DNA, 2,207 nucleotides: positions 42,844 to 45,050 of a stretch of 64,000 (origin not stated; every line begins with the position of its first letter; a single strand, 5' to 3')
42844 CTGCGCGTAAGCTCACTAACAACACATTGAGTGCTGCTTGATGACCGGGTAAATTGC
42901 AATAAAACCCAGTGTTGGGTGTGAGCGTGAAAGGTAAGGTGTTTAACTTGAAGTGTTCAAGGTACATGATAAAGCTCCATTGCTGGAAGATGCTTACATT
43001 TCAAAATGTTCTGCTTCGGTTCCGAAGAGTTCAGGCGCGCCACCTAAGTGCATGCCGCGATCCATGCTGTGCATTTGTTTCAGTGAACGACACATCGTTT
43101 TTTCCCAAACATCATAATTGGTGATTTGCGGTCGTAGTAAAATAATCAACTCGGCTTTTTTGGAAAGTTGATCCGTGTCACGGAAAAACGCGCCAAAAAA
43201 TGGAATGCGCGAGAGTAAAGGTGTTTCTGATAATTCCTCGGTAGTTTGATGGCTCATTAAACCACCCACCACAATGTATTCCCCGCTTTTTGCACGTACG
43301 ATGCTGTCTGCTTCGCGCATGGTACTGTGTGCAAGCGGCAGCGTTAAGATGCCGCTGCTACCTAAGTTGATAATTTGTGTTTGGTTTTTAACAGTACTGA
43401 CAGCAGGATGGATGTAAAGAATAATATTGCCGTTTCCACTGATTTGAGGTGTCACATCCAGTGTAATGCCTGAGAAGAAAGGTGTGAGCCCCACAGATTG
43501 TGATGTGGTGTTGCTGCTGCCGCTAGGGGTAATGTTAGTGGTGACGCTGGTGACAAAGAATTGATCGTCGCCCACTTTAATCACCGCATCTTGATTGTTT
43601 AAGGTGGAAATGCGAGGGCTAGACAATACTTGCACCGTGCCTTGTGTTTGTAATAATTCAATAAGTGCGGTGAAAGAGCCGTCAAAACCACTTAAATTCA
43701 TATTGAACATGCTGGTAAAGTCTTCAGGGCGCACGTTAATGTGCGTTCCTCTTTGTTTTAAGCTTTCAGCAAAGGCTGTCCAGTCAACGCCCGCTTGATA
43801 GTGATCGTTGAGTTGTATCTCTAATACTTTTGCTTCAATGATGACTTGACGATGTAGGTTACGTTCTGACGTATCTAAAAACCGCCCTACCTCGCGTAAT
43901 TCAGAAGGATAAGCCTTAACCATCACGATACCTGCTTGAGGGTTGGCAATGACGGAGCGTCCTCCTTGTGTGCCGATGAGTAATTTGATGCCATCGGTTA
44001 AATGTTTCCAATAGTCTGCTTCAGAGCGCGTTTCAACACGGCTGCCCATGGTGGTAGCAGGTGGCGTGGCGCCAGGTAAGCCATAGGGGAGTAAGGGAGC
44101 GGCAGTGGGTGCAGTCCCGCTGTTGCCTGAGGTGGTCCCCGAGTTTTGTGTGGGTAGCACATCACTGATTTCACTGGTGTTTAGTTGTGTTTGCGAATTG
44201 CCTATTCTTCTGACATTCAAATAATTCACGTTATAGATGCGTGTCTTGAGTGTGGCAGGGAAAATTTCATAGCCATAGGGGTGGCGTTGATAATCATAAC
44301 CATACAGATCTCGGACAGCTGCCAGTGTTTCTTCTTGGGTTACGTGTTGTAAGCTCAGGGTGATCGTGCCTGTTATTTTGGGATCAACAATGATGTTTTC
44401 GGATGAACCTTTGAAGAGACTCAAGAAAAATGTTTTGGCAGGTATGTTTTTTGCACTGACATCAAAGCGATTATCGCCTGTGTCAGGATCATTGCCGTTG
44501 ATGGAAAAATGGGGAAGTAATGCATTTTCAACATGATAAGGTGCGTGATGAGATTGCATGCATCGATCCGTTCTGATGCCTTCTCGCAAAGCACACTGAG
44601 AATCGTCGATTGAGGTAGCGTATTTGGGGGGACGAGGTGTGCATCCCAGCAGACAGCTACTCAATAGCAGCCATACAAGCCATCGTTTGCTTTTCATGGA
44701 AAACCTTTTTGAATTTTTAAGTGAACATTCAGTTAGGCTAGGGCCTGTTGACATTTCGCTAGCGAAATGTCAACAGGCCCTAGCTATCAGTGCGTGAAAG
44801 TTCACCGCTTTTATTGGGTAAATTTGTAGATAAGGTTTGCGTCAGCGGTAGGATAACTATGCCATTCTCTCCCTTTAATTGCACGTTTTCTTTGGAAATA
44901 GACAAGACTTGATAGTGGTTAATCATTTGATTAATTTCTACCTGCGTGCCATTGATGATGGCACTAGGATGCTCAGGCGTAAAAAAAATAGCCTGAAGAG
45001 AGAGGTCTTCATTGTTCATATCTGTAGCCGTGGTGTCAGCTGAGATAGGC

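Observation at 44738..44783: Perfect 46 bp palindrome between the MshK-like and secretin genes, inside the pilus operon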

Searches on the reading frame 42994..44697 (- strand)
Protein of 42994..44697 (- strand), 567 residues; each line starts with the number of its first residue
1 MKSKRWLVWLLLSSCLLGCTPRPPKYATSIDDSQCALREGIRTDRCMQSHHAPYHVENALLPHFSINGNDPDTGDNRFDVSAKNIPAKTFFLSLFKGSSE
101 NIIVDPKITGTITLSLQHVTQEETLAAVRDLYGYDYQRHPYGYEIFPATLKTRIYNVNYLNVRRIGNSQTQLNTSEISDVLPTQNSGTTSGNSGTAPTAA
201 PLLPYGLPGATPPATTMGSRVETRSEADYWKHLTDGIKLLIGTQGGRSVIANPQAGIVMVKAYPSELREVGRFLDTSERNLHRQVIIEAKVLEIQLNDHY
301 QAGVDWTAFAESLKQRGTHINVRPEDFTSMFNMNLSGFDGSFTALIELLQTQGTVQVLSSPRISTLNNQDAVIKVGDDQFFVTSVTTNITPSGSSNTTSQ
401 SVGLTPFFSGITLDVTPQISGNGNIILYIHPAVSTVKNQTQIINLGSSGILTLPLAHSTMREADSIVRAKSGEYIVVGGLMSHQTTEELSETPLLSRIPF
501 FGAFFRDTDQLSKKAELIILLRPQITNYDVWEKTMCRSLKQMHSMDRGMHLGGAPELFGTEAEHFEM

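Call 6: search_protein_families(library=ncbifam, proteins=[window:42994-44697:-])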
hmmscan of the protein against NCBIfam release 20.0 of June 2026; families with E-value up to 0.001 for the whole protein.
window:42994-44697:- (567 aa): 9 families
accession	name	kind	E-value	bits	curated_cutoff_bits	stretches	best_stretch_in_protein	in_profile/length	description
TIGR02519.1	pilus_MshL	equivalog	1.6e-79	267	250.2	1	249-525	1-289/290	pilus (MSHA type) biogenesis protein MshL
TIGR02517.1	type_II_gspD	equivalog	2.4e-47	161.7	351.35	1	195-526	301-590/600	type II secretion system secretin GspD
TIGR02515.1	IV_pilus_PilQ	subfamily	2.1e-32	112.7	284.35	2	339-526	258-427/428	type IV pilus secretin PilQ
TIGR02520.1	pilus_B_mal_scr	equivalog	1.2e-31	109.9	287.65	1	132-486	142-478/513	PilN family type IVB pilus formation outer membrane protein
TIGR02516.1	type_III_yscC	equivalog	3.5e-25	88.5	238.45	1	248-525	200-460/463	type III secretion system outer membrane ring subunit SctC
NF010083.0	PRK13568.1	equivalog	7.2e-22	77.7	554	1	248-525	153-416/419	DNA uptake porin HofQ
NF007851.2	PRK10560.1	exception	1.6e-15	56.8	598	1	283-526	179-409/412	DNA uptake porin HofQ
NF011873.0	PRK15346.1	equivalog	7.9e-13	47.9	524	1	250-514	239-482/499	EscC/YscC/HrcC family type III secretion system outer membrane ring protein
NF042912.1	Amuc_1098_fam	equivalog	1.8e-10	39.6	750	1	461-526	731-796/805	Amuc_1098 family type IV pilus outer membrane protein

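Call 12: find_homologous_proteins(query=window:42994-44697:-, max_evalue=1e-30)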
Query window:42994-44697:- (567 aa): 6980 proteins with E <= 1e-30 among 8000 candidates; the best 120 are listed.
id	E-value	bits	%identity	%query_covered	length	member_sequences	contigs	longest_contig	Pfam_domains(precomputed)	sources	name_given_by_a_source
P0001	0.0e+0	1171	100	92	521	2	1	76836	PF07655.19,PF00263.27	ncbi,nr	ncbi:MAG: pilus (MSHA type) biogenesis protein MshL [Gammaproteobacteria bacterium]|nr:pilus (MSHA t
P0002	7.4e-236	802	64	100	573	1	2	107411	PF07655.19,PF00263.27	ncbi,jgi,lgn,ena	-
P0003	6.0e-170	584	50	96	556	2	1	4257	PF07655.19,PF00263.27,PF07660.20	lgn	-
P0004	1.3e-169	583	51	95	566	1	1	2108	PF07655.19,PF00263.27,PF07660.20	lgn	-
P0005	5.7e-169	581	50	97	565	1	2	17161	PF07655.19,PF00263.27,PF07660.20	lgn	-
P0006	1.9e-165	570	48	98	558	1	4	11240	PF07655.19,PF00263.27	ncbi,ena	-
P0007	5.8e-165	568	50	97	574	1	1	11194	PF07655.19,PF00263.27,PF07660.20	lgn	-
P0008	3.5e-161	556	50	96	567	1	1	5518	PF07655.19,PF00263.27,PF07660.20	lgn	-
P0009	3.6e-161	555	48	99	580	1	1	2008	PF07655.19,PF00263.27,PF07660.20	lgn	-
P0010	1.1e-159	551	49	99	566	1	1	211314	PF07655.19,PF00263.27,PF07660.20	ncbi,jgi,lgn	-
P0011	4.7e-159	549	50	97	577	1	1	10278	PF07655.19,PF00263.27,PF07660.20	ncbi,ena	-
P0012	1.2e-158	547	47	99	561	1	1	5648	PF07655.19,PF00263.27,PF07660.20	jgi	-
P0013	4.0e-158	545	47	98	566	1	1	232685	PF07655.19,PF00263.27,PF07660.20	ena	-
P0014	4.4e-158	545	49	99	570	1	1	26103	PF07655.19,PF00263.27,PF07660.20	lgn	-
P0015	9.3e-158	544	48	97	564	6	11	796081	PF07655.19,PF00263.27,PF07660.20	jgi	jgi:MSHA biogenesis protein MshL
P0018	2.6e-156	539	48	99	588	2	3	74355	PF07655.19,PF00263.27,PF07660.20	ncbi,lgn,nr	ncbi:MAG: pilus (MSHA type) biogenesis protein MshL [Gammaproteobacteria bacterium]|nr:pilus (MSHA t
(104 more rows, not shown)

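Call 13: find_encoding_contigs(protein=P0001, flank=3000, max_places=5)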
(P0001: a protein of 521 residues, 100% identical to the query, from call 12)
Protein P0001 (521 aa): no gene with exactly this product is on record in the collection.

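Call 14: find_encoding_contigs(protein=P0002, flank=6000, max_places=5)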
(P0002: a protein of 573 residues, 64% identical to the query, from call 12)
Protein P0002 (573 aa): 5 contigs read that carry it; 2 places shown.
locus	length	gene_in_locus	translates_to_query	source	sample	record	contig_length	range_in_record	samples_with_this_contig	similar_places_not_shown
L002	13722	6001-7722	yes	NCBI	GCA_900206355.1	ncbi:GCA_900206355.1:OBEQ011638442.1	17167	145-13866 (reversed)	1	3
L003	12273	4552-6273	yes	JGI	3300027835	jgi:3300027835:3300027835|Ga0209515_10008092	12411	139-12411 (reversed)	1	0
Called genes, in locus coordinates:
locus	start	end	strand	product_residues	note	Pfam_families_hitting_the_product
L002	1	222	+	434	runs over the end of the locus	PF03721:UDPG_MGDP_dh_N, PF00984:UDPG_MGDP_dh, PF03720:UDPG_MGDP_dh_C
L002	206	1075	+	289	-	PF00106:adh_short, PF08659:KR, PF23441:SDR, PF13561:adh_short_C2, PF08643:DUF1776 (weak)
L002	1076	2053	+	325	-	PF01408:GFO_IDH_MocA, PF03447:NAD_binding_3 (weak), PF08635:ox_reductase_C (faint), PF02894:GFO_IDH_MocA_C, PF22725:GFO_IDH_MocA_C3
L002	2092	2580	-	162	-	-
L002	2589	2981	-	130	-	PF07963:N_methyl (weak)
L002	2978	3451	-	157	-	PF07963:N_methyl (weak)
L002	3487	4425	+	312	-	-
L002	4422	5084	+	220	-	-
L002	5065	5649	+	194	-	-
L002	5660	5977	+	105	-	-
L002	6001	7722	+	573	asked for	PF07655:Secretin_N_2, PF00263:Secretin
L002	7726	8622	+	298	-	PF13191:AAA_16, PF13401:AAA_22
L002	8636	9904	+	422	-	PF07719:TPR_2 (faint), PF13174:TPR_6 (faint), PF13432:TPR_16 (faint), PF14559:TPR_19 (weak), PF24575:TPR_Slam (faint), PF13428:TPR_14 (weak)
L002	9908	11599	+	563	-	PF05157:MshEN, PF00437:T2SSE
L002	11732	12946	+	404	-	PF28597:T2SSF_N, PF00482:T2SSF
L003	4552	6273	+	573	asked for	PF07655:Secretin_N_2, PF00263:Secretin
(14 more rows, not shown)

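Call 58: find_encoding_contigs(protein=window:42997-44697:-, flank=3000, max_places=10)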
Protein window:42997-44697:- (567 aa): 1 contig read that carries it; 1 place shown.
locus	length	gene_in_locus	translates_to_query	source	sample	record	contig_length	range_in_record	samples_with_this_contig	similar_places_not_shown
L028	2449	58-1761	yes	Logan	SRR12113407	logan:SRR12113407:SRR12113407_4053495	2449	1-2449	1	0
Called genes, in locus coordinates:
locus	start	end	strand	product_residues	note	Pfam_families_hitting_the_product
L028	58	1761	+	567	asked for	PF07655:Secretin_N_2, PF00263:Secretin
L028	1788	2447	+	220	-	?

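Call 62: find_encoding_contigs(protein=P0010, flank=1500, max_places=1)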
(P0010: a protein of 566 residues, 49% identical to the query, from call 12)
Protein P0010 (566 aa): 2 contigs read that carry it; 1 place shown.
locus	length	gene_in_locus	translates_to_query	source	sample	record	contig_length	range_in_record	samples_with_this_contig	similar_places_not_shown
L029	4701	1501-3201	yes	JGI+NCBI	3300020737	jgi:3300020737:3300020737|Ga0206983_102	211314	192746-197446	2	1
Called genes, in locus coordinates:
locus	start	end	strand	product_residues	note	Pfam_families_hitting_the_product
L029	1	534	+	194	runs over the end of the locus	PF05137:PilN (weak)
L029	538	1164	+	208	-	PF04612:T2SSM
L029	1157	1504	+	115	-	-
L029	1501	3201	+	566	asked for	PF07660:STN (weak), PF07655:Secretin_N_2, PF00263:Secretin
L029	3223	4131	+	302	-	PF13191:AAA_16, PF13401:AAA_22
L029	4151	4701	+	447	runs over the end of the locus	PF11741:AMIN (faint), PF07719:TPR_2 (faint), PF13174:TPR_6 (faint), PF24575:TPR_Slam (faint), PF12895:ANAPC3 (faint), PF13428:TPR_14 (faint), PF13432:TPR_16 (faint), PF14559:TPR_19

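Call 63: find_encoding_contigs(protein=P0015, flank=1500, max_places=1)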
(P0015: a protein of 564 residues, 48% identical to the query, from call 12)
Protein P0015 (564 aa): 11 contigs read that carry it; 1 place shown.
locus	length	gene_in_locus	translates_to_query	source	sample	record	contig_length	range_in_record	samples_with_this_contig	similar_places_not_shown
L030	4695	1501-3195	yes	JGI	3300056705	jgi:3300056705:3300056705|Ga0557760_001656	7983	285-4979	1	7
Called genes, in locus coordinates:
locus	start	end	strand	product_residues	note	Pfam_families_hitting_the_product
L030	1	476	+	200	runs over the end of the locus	-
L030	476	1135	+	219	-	-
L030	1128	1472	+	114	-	PF23862:CdsD_C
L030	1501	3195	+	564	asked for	PF07660:STN (weak), PF07655:Secretin_N_2, PF00263:Secretin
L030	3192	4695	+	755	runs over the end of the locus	PF00515:TPR_1 (faint), PF07719:TPR_2 (faint), PF13174:TPR_6 (faint), PF13176:TPR_7 (faint), PF13181:TPR_8 (faint), PF13424:TPR_12 (faint), PF13428:TPR_14 (faint), PF14559:TPR_19 (weak), +1 more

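Call 64: find_encoding_contigs(protein=P0018, flank=1500, max_places=1)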
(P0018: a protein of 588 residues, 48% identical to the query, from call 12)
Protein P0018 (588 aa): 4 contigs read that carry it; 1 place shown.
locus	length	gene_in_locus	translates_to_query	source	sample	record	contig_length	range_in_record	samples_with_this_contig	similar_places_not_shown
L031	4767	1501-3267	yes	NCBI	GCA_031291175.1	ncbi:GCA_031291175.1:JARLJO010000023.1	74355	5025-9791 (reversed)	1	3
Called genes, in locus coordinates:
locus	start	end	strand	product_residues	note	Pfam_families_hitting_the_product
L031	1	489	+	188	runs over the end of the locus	-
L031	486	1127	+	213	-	PF04612:T2SSM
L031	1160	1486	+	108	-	PF23862:CdsD_C (weak)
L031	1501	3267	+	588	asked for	PF07660:STN (weak), PF07655:Secretin_N_2, PF00263:Secretin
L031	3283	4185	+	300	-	PF13191:AAA_16, PF13401:AAA_22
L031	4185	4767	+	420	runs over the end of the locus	PF03704:BTAD (faint), PF00515:TPR_1 (faint), PF07719:TPR_2 (faint), PF13371:TPR_9 (faint), PF13428:TPR_14 (faint), PF24575:TPR_Slam (faint), PF14559:TPR_19, PF13432:TPR_16, +5 more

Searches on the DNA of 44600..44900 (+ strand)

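Call 7: search_dna_similar(query=window:44600-44900:+, collection=plasmids, mode=distant)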
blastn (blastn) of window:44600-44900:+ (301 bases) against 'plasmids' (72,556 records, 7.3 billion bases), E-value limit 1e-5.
No match.

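Call 65: search_dna_similar(query=window:44737-44784:-, collection=plasmids, mode=distant, max_evalue=10, max_rows=25)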
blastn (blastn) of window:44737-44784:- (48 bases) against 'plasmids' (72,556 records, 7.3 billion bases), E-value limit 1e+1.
Records with a match: 15; places in all: 50; records where one place covers at least 80% of the query: 0.
Best place of each record, by identity: >=99% 12; 95-99% 2; 80-90% 1.
By first word of the organism name: Azospirillum 7; Acinetobacter 5; Halomonas 2; Azotobacter 1.
By predicted mobility (MOB-suite, as given by PLSDB): mobilizable 8; non-mobilizable 6; conjugative 1.
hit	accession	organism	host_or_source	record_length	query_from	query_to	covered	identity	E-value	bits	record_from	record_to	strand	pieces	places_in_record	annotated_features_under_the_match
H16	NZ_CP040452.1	Halomonas sp. PA16-9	-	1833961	2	28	56%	88.9%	3e+0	37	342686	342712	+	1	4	none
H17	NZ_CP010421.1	Azotobacter chroococcum NCIMB 8003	cell culture,soil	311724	27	47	44%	95.2%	1e+1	35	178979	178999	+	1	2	hypothetical protein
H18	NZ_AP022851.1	Halomonas sp. A020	-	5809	28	48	44%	95.2%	1e+1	35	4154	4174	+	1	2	IS5 family transposase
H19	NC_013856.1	Azospirillum sp. B510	-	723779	30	48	40%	100.0%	3e+0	36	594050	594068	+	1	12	none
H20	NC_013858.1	Azospirillum sp. B510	-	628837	1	19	40%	100.0%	3e+0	36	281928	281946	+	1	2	Lrp/AsnC family transcriptional regulator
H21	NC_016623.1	Azospirillum lipoferum 4B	-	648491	2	20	40%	100.0%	3e+0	36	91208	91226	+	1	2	none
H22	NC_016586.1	Azospirillum lipoferum 4B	-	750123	2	20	40%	100.0%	3e+0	36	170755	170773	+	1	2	none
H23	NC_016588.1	Azospirillum lipoferum 4B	-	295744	2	20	40%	100.0%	3e+0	36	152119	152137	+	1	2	class I SAM-dependent methyltransferase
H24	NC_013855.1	Azospirillum sp. B510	-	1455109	2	19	38%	100.0%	1e+1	34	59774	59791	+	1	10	record has no annotation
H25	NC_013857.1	Azospirillum sp. B510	-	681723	30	47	38%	100.0%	1e+1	34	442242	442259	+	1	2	none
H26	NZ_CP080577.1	Acinetobacter lwoffii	cell culture,permafrost, Kolyma lowland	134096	29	46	38%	100.0%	1e+1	34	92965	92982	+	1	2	none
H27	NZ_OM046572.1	Acinetobacter nosocomialis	-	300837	3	20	38%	100.0%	1e+1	34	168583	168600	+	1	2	none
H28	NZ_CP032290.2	Acinetobacter lwoffii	cell culture,permafrost, Kolyma lowland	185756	3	20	38%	100.0%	1e+1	34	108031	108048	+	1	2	none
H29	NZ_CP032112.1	Acinetobacter lwoffii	cell culture,permafrost, Kolyma lowland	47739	3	20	38%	100.0%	1e+1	34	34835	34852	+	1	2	none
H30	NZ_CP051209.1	Acinetobacter sp. NEB149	cell culture,R.J.Roberts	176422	29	46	38%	100.0%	1e+1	34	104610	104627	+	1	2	none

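Call 67: get_annotated_region(hit=H26, flank=1500)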
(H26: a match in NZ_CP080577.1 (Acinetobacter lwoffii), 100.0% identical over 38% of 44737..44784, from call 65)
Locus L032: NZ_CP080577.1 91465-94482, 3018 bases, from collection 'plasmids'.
description: Acinetobacter lwoffii strain VS15 plasmid pALWVS1.1, complete sequence
organism: Acinetobacter lwoffii (NCBI taxid 28090)
taxonomy: Bacteria; Pseudomonadota; Gammaproteobacteria; Moraxellales; Moraxellaceae; Acinetobacter; Acinetobacter lwoffii
host: -; source: cell culture,permafrost, Kolyma lowland; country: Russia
typing (MOB-suite, as given by PLSDB): mobilizable; replicon rep_cluster_1282,rep_cluster_1656; relaxase MOBP,MOBP,MOBQ
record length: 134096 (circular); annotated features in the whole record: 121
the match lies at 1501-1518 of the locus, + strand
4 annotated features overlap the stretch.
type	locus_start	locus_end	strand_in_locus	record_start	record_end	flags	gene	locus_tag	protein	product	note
CDS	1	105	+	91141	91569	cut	-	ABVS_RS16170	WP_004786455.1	organic hydroperoxide resistance protein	-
CDS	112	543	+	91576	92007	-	-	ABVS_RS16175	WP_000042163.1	MarR family transcriptional regulator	-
CDS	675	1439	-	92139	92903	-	-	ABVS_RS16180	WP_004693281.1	IS5 family transposase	-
CDS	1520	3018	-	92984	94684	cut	ureC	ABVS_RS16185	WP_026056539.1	urease subunit alpha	GO:0019627 - urea metabolic process [Evidence IEA]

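Call 68: get_annotated_region(hit=H19, flank=1500)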
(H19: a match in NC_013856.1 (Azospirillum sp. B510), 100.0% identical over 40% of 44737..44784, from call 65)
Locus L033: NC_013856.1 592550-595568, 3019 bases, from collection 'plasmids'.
description: Azospirillum sp. B510 plasmid pAB510b, complete sequence
organism: Azospirillum sp. B510 (NCBI taxid 137722)
taxonomy: Bacteria; Pseudomonadota; Alphaproteobacteria; Rhodospirillales; Azospirillaceae; Azospirillum; Azospirillum sp. B510
host: -; source: -; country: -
typing (MOB-suite, as given by PLSDB): mobilizable; relaxase MOBP
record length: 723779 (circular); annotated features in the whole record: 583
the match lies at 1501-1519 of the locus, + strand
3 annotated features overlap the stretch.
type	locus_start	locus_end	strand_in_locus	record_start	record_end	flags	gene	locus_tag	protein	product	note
CDS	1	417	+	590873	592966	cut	-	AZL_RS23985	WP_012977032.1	methyl-accepting chemotaxis protein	GO:0007165 - signal transduction [Evidence IEA]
CDS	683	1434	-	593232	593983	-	-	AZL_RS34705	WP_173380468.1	IS5-like element ISAzs9 family transposase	-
CDS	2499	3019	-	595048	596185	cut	-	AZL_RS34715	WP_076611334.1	ISAs1-like element ISAzs22 family transposase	-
